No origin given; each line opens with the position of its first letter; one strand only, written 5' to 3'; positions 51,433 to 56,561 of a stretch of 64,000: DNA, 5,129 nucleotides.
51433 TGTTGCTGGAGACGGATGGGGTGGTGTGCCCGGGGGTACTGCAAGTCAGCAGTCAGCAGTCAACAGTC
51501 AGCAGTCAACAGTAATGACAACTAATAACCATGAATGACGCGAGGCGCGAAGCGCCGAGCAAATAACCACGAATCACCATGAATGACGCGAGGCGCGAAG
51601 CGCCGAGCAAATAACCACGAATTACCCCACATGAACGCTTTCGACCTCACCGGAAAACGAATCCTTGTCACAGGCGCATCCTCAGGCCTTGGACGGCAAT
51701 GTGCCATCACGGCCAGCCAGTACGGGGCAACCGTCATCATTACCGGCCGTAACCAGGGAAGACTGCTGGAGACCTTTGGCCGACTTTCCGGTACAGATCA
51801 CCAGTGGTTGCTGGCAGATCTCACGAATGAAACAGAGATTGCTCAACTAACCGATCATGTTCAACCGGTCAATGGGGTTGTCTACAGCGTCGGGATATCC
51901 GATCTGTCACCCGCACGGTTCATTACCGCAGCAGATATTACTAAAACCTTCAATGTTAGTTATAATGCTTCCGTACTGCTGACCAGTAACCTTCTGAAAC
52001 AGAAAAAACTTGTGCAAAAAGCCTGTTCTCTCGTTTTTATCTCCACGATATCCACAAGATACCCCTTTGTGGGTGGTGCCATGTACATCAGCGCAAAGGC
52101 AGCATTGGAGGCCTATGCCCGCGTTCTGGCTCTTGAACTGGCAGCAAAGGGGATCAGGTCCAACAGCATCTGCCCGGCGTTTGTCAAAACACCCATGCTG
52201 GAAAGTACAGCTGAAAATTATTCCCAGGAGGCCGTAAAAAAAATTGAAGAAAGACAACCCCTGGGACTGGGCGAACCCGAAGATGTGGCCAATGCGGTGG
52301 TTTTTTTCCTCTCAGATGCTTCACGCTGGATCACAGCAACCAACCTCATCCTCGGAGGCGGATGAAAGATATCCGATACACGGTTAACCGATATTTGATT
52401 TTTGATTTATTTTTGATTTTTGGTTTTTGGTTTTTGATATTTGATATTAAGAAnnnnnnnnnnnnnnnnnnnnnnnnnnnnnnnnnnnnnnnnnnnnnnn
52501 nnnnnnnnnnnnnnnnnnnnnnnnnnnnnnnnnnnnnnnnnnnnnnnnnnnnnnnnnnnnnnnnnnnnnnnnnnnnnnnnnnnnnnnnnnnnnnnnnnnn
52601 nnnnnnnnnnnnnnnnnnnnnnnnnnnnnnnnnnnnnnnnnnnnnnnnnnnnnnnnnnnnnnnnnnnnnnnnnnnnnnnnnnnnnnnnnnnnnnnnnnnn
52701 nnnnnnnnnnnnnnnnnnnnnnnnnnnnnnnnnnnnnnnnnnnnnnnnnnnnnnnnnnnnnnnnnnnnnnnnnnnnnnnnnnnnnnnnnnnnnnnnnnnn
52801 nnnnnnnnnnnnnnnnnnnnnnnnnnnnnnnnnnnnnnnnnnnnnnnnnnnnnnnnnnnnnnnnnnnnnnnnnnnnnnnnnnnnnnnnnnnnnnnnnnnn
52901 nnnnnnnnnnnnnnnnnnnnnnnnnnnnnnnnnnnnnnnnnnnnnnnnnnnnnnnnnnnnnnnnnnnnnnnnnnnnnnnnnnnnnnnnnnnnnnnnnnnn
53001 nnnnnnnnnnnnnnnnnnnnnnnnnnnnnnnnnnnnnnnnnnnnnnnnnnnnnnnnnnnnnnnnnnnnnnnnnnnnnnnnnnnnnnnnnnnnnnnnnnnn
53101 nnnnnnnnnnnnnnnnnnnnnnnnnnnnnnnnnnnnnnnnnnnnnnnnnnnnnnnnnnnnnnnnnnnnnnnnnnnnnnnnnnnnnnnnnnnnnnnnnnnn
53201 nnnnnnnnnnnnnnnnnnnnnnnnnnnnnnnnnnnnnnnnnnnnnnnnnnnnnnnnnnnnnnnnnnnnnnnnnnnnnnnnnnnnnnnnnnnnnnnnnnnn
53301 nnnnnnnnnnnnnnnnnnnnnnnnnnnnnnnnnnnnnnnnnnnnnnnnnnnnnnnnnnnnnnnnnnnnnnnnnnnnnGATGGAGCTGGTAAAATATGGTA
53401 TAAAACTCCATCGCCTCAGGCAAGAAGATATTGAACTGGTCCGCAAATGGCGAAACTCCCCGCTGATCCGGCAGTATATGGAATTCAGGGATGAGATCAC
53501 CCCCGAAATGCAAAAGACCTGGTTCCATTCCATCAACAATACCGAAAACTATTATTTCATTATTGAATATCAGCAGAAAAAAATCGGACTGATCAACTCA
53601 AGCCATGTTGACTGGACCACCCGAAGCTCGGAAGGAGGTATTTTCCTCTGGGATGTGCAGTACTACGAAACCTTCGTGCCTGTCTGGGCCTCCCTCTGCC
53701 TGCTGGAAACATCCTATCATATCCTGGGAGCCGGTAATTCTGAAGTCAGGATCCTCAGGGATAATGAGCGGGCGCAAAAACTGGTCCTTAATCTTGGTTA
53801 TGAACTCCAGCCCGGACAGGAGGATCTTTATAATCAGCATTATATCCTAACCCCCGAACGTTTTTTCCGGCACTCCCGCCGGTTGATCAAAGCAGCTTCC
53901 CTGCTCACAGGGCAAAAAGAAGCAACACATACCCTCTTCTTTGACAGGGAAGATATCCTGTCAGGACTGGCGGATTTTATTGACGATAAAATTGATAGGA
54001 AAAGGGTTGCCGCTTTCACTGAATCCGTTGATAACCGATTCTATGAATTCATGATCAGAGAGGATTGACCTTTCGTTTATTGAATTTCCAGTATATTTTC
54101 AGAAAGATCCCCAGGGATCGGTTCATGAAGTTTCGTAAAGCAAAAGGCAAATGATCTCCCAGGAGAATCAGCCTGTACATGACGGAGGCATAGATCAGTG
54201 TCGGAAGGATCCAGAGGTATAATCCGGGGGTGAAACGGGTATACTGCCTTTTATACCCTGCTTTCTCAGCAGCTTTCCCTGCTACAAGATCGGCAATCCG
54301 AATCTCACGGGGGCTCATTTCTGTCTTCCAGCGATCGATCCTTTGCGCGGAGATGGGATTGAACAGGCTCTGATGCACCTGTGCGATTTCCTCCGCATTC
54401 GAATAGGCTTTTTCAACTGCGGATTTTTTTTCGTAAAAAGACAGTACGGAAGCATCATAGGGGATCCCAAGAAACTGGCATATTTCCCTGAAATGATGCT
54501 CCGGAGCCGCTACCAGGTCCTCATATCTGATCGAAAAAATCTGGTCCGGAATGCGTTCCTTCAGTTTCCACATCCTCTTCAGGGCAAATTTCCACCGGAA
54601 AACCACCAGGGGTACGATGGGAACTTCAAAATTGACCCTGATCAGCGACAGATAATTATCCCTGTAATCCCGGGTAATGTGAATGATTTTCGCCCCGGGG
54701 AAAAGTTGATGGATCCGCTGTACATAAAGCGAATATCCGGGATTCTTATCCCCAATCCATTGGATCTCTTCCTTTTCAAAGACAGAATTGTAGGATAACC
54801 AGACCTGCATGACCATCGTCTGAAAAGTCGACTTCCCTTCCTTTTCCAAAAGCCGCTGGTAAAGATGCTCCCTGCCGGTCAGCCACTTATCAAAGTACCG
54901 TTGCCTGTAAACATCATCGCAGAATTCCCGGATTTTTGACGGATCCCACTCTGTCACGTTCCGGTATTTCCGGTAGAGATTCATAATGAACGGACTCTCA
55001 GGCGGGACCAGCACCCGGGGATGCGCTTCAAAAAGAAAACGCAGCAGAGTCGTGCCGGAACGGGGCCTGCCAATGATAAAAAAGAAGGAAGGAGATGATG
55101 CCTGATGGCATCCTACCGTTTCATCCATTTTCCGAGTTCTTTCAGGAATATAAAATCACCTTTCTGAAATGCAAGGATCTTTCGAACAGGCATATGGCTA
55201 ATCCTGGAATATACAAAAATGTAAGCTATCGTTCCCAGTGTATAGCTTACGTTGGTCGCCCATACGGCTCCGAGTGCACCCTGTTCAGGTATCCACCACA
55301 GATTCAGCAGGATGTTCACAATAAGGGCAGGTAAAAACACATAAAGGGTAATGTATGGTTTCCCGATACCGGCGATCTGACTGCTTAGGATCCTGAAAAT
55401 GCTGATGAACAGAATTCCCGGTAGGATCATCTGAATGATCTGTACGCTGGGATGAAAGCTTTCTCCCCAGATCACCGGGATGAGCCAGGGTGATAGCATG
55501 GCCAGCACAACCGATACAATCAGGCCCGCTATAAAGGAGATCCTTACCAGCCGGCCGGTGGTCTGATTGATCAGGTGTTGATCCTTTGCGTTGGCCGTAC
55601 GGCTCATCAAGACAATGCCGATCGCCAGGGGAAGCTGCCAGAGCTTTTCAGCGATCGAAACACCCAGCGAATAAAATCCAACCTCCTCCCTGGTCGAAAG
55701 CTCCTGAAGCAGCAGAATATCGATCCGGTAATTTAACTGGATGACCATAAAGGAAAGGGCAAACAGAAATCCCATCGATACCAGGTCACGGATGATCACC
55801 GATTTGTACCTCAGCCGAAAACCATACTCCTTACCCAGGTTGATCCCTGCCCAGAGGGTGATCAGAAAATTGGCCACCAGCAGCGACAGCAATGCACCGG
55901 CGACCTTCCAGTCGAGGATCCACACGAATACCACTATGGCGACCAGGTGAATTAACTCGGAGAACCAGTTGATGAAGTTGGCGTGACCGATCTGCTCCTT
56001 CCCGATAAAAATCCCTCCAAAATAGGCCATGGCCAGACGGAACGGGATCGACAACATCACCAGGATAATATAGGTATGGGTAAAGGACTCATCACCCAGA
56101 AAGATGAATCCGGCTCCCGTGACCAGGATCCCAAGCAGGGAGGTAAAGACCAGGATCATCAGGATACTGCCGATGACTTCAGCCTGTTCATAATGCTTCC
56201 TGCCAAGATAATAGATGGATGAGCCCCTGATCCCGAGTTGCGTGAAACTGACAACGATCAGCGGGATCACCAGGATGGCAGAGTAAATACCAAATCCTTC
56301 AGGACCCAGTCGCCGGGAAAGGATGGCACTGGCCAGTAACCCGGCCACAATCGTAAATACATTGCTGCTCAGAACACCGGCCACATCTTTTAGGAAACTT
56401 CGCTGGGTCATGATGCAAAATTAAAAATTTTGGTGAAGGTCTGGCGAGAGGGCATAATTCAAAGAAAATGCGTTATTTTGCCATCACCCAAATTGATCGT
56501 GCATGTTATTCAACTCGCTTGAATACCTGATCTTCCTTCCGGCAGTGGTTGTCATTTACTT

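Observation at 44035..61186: Arn/Gtr-style periplasmic glycosylation route (aminotransferase, N-acetyltransferase, ArnC-like GT2, flippase, TPR-fused GT-C) with no polymerisation genes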

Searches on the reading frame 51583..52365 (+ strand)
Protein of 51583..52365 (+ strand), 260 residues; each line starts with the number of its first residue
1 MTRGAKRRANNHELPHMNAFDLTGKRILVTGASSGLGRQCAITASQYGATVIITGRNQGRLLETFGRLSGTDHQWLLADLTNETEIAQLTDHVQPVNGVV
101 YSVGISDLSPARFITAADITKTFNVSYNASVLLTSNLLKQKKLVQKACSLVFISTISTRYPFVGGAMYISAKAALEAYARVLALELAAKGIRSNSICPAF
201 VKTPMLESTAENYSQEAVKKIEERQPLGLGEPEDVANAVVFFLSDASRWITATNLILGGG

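Call 4: search_protein_families(library=pfam, proteins=[window:51583-52365:+], max_evalue=0.01)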
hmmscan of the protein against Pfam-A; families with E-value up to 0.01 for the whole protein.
window:51583-52365:+ (260 aa): 4 families
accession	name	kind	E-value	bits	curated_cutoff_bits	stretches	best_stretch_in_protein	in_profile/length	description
PF13561.12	adh_short_C2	-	5e-41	141.3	27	1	31-260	1-234/236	Enoyl-(Acyl carrier protein) reductase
PF00106.31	adh_short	-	4.4e-35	121.4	26.6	1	25-212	1-193/195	short chain dehydrogenase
PF08659.16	KR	-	1.3e-08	35.5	22.6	1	27-181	3-162/180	KR domain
PF01370.27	Epimerase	-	0.00085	19.2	20.9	1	27-181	1-155/240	NAD dependent epimerase/dehydratase family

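Call 6: search_protein_families(library=ncbifam, proteins=[window:51583-52365:+], max_evalue=0.001)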
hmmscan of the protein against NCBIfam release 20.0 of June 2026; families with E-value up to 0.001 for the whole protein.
window:51583-52365:+ (260 aa): 229 families (the best 25 are shown)
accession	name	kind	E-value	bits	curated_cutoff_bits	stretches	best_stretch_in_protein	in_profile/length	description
NF005559.1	PRK07231.1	subfamily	3.2e-41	141.5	215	1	22-260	2-246/249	glucose 1-dehydrogenase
NF005467.0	PRK07060.1-5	equivalog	1.9e-35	122.6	360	1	19-260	4-241/245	SDR family oxidoreductase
NF006070.0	PRK08213.1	subfamily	2.9e-35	122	279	1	18-260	6-255/259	gluconate 5-dehydrogenase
NF009466.0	PRK12826.1-2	subfamily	4.3e-35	121.4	222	1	25-259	4-242/248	3-oxoacyl-ACP reductase FabG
NF005449.0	PRK07041.1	equivalog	4.5e-35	121.6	257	1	21-260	4-236/240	SDR family oxidoreductase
NF052558.1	MBtsdlDhBudC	equivalog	7.2e-34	117.5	270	1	23-260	2-240/250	meso-2,3-butanediol dehydrogenase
NF047420.2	EF_P_mod_YmfI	equivalog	1.8e-33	116.2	238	1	27-260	2-234/236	elongation factor P 5-aminopentanone reductase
NF005095.0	PRK06523.1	subfamily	1e-32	113.7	231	1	20-260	6-256/261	oxidoreductase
NF004198.0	PRK05653.1-3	equivalog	4.5e-32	111.5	296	1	22-260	5-245/248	3-oxoacyl-ACP reductase FabG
NF005075.0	PRK06500.1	equivalog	5.2e-32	111.2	336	1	22-260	4-245/249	SDR family oxidoreductase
NF005473.0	PRK07069.1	equivalog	9.9e-32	110.5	339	1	21-260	7-258/262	SDR family oxidoreductase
NF006074.0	PRK08220.1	equivalog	1.5e-31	109.9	312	1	18-260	2-246/251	2,3-dihydro-2,3-dihydroxybenzoate dehydrogenase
NF004778.0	PRK06124.1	equivalog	1.6e-31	109.7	303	1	17-260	4-251/256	SDR family oxidoreductase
NF009468.0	PRK12826.1-4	equivalog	4.4e-31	108.5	318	1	21-260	4-246/256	SDR family oxidoreductase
NF005893.0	PRK07856.1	equivalog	1e-30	106.9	255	1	18-260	3-240/255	SDR family oxidoreductase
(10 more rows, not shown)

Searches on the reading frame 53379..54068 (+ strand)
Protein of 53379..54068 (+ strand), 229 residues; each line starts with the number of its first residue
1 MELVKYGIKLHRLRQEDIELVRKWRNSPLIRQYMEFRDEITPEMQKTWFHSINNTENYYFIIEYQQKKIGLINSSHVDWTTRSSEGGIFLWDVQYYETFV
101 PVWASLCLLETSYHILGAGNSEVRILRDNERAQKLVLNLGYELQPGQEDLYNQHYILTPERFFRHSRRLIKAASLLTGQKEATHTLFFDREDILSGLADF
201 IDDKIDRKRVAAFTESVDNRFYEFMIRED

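Call 4: search_protein_families(library=pfam, proteins=[window:53379-54068:+], max_evalue=0.01)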
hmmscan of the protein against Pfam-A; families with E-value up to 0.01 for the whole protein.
window:53379-54068:+ (229 aa): 2 families
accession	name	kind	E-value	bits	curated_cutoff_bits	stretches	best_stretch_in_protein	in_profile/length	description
PF13302.13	Acetyltransf_3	-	1.5e-08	35.9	25.4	1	10-141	4-137/138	Acetyltransferase (GNAT) domain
PF13420.13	Acetyltransf_4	-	7.8e-06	26.4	24.3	1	12-152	3-145/155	Acetyltransferase (GNAT) domain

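Call 6: search_protein_families(library=ncbifam, proteins=[window:53379-54068:+], max_evalue=0.001)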
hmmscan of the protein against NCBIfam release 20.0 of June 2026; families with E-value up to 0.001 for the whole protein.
window:53379-54068:+ (229 aa): 2 families
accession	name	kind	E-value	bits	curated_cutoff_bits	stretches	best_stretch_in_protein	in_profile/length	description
TIGR03585.1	PseH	equivalog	1e-16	61.4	93.1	1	9-144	2-136/156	UDP-4-amino-4,6-dideoxy-N-acetyl-beta-L-altrosamine N-acetyltransferase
NF011709.0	PRK15130.1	equivalog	6.3e-06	26.1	218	1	6-144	5-143/186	spermidine N1-acetyltransferase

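Call 45: search_solved_structures(query=window:53379-54068:+, max_evalue=0.01)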
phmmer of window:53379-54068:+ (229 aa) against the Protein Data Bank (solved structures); distinct sequences matched with E-value up to 0.01: 11.
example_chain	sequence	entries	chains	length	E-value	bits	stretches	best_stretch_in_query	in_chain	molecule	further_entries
3eo4_A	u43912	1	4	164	1.2e-05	28.6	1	10-148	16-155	Uncharacterized protein MJ1062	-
5wif_A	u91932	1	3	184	1.8e-05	28.1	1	7-146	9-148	Spermidine N1-acetyltransferase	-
6d72_A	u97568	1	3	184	1.8e-05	28.1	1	7-146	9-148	Spermidine N1-acetyltransferase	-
6vfn_A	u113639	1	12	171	2.7e-05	27.5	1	8-144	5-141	Spermidine N1-acetyltransferase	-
4xpk_A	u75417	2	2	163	4.6e-05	26.7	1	12-90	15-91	N-Acetyltransferase, PseH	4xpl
6vfm_A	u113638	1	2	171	4.9e-05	26.7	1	7-144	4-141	Spermidine N1-acetyltransferase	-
5kta_A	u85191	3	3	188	7.7e-05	26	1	11-163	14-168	FdhC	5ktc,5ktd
6cy6_A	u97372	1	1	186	0.0011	22.3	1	6-144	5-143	Spermidine N(1)-acetyltransferase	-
3wr7_A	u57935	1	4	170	0.0014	21.9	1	7-144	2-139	Spermidine N1-acetyltransferase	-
4r9m_A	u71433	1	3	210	0.0014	21.9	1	6-144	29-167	Spermidine N(1)-acetyltransferase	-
3tth_A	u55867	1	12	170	0.0087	19.3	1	7-141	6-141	Spermidine N1-acetyltransferase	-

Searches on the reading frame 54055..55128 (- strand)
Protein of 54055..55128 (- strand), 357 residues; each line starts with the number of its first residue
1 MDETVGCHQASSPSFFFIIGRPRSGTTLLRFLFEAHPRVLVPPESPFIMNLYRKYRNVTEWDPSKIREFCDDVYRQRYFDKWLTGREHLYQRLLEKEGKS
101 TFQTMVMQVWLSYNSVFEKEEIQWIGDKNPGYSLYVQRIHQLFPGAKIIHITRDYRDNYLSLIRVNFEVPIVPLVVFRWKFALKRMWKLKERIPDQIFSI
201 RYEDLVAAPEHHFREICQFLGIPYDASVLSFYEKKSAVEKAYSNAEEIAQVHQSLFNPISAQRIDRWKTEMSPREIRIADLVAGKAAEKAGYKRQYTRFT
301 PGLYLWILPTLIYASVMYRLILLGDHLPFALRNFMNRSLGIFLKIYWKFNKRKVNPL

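Call 4: search_protein_families(library=pfam, proteins=[window:54055-55128:-], max_evalue=0.01)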
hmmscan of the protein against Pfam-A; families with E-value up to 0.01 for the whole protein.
window:54055-55128:- (357 aa): 2 families
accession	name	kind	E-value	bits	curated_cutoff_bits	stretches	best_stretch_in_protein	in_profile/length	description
PF13469.12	Sulfotransfer_3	-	1.1e-34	121.1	27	1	16-225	2-215/216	Sulfotransferase family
PF00685.33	Sulfotransfer_1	-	2.1e-14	54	22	1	16-285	4-249/255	Sulfotransferase domain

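Call 6: search_protein_families(library=ncbifam, proteins=[window:54055-55128:-], max_evalue=0.001)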
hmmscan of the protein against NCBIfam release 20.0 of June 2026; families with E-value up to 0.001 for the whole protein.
window:54055-55128:- (357 aa): 1 family
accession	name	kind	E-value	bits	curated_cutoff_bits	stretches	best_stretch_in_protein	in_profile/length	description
NF052394.1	NodProtNoeE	equivalog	4e-13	48.8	500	1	10-50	5-44/387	nodulation protein NoeE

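Call 46: search_solved_structures(query=window:54055-55128:-, max_evalue=0.01)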
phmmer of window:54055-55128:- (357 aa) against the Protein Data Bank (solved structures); distinct sequences matched with E-value up to 0.01: 11.
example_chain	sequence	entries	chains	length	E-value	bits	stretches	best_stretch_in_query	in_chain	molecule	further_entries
9wp1_A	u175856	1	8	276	2.3e-13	53.4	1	106-292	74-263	Protein-tyrosine sulfotransferase 1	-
5wrj_A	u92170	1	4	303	2.4e-13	53.4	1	106-292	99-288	Protein-tyrosine sulfotransferase 1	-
4gbm_A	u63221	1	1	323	2.7e-13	53.2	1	12-277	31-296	CurM Sulfotransferase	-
5wri_A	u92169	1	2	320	3e-13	53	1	106-292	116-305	Protein-tyrosine sulfotransferase 1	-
8w5z_A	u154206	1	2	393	5.4e-11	45.6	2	135-278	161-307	Protein-tyrosine sulfotransferase (Fragment)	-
4gox_A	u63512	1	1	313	4.1e-10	42.7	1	123-278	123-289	Polyketide synthase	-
9wwe_A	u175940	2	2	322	9.4e-10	41.6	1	136-277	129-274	Protein-tyrosine sulfotransferase 2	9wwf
3ap1_A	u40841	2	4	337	1.1e-09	41.3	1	136-277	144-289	Protein-tyrosine sulfotransferase 2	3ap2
3ap3_A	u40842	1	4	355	1.3e-09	41.1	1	136-277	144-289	Protein-tyrosine sulfotransferase 2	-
22ga_A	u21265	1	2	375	4.1e-06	29.6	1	179-227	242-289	Sulfotransferase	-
3bfx_A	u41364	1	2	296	5.2e-05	26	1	177-245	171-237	Sulfotransferase 1C2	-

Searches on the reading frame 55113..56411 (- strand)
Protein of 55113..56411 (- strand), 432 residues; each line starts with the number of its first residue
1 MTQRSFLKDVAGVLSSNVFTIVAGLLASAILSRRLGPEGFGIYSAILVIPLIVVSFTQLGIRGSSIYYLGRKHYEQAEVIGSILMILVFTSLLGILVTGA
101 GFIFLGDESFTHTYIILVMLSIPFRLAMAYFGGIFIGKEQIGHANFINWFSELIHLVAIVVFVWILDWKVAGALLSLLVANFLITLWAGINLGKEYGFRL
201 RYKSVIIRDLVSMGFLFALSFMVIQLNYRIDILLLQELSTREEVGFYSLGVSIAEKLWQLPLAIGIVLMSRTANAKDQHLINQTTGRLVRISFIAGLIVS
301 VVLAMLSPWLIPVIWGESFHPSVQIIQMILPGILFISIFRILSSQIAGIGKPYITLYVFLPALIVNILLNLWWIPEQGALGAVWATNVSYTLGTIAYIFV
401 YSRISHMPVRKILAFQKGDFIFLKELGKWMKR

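Call 4: search_protein_families(library=pfam, proteins=[window:55113-56411:-], max_evalue=0.01)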
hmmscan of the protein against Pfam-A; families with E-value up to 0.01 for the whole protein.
window:55113-56411:- (432 aa): 4 families
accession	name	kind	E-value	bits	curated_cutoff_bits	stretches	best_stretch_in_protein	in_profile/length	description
PF01943.22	Polysacc_synt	-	3.9e-21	76.2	28.2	1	7-254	2-251/274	Polysaccharide biosynthesis protein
PF13440.11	Polysacc_synt_3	-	4.7e-08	33.1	23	1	30-323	1-292/293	Polysaccharide biosynthesis protein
PF03023.19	MurJ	-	9.7e-08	31.5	27.4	1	82-406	69-405/451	Lipid II flippase MurJ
PF01554.23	MatE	-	1e-07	32.2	24.9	1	218-371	3-160/161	MatE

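Call 6: search_protein_families(library=ncbifam, proteins=[window:55113-56411:-], max_evalue=0.001)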
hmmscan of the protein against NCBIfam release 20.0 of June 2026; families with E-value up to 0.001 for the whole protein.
window:55113-56411:- (432 aa): 4 families
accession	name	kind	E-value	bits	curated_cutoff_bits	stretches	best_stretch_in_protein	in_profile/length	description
TIGR02900.1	spore_V_B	equivalog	2.2e-08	33.3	372.3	1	6-102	1-99/488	stage V sporulation protein B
TIGR01695.1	murJ_mviN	equivalog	6.5e-08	31.7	235.55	1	81-404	94-429/506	murein biosynthesis integral membrane protein MurJ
NF050818.1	PolSacchBiosHfsF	equivalog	1.4e-07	30.9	700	1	201-410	197-412/468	polysaccharide biosynthesis protein HfsF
NF041871.1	Wzx_EPS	equivalog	4.1e-06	25.8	800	1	24-387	20-388/492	exopolysaccharide biosynthesis flippase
